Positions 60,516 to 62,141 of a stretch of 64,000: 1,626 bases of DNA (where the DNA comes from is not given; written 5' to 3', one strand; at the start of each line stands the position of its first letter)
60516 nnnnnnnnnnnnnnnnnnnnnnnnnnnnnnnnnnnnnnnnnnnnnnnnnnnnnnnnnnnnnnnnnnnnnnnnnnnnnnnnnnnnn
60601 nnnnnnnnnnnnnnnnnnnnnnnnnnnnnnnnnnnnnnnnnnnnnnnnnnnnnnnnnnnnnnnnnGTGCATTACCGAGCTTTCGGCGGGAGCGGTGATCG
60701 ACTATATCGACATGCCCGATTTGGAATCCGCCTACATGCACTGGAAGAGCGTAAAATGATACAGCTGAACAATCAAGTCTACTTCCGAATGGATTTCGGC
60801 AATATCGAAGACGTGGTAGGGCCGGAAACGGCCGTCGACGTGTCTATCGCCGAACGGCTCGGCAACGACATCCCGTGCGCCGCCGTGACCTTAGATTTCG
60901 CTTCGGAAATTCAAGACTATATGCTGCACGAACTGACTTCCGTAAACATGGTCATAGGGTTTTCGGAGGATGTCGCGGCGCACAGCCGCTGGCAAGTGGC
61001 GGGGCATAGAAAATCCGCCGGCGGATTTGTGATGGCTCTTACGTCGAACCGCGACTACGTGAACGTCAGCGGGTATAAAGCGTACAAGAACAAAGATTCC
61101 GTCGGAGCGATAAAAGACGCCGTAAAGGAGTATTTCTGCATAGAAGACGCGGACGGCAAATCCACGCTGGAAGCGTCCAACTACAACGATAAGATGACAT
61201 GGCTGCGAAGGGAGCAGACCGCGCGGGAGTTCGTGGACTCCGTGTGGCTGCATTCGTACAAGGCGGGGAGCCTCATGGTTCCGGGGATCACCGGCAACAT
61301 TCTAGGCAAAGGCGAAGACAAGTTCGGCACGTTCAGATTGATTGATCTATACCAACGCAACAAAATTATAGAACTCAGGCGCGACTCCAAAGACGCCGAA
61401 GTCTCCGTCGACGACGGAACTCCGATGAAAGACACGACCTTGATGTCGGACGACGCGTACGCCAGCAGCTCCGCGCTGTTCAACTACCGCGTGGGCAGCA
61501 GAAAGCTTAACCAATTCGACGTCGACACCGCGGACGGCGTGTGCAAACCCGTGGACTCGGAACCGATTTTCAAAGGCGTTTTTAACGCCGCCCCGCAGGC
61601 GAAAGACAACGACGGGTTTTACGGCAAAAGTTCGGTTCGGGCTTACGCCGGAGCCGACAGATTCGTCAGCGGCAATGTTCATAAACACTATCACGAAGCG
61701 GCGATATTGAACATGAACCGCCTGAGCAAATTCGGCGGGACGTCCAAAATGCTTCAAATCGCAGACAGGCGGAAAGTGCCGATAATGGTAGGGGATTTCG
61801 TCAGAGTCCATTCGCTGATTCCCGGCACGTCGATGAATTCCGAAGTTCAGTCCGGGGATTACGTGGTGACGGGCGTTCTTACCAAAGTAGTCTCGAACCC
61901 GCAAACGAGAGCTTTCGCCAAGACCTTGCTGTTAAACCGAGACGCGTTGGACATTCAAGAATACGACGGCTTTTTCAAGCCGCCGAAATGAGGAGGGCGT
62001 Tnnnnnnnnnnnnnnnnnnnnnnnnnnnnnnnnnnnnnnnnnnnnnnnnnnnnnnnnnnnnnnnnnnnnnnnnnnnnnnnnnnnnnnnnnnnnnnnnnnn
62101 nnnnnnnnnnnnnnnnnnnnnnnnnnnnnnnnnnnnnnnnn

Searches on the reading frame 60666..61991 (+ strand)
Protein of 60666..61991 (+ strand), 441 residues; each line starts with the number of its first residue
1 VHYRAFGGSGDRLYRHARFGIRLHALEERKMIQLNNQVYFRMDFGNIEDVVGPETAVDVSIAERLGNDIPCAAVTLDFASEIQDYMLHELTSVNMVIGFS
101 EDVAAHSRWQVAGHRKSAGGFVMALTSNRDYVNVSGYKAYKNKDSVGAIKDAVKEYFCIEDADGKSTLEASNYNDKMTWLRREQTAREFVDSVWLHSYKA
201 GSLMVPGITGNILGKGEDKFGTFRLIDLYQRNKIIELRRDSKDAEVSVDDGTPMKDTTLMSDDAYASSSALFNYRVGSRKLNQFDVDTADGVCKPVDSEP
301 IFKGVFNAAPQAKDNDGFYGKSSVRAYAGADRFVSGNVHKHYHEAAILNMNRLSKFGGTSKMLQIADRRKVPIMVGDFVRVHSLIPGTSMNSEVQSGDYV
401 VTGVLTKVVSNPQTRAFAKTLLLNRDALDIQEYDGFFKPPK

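Call 15: search_protein_families(library=phrogs, proteins=[window:60666-61991:+], max_evalue=0.001)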
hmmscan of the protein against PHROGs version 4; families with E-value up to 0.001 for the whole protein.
window:60666-61991:+ (441 aa): 0 families

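Call 71: find_encoding_contigs(protein=window:60666-61991:+, flank=10000, max_places=2)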
Protein window:60666-61991:+ (441 aa): no gene with exactly this product is on record in the collection.

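Call 73: find_encoding_contigs(protein=window:60756-61991:+, flank=10000, max_places=2)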
Protein window:60756-61991:+ (411 aa): 8 contigs read that carry it; 2 places shown.
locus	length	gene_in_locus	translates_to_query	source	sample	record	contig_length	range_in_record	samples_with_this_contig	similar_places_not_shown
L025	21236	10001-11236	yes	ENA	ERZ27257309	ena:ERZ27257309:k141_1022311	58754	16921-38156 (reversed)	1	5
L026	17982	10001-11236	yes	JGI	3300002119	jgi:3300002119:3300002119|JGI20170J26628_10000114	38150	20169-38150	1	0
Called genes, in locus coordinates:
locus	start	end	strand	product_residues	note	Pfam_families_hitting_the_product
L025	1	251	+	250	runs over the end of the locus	PF03602:Cons_hypoth95 (faint), PF01555:N6_N4_Mtase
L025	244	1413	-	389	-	-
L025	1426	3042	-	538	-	-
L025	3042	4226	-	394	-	-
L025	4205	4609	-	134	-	-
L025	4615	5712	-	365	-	-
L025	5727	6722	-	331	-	-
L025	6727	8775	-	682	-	-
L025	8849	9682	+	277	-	-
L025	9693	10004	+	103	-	-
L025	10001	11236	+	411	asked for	-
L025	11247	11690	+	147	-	PF02557:VanY, PF13539:Peptidase_M15_4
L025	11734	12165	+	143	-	-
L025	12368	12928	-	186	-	-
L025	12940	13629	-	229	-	PF23849:Phage_TTP_2 (weak)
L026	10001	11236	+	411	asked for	-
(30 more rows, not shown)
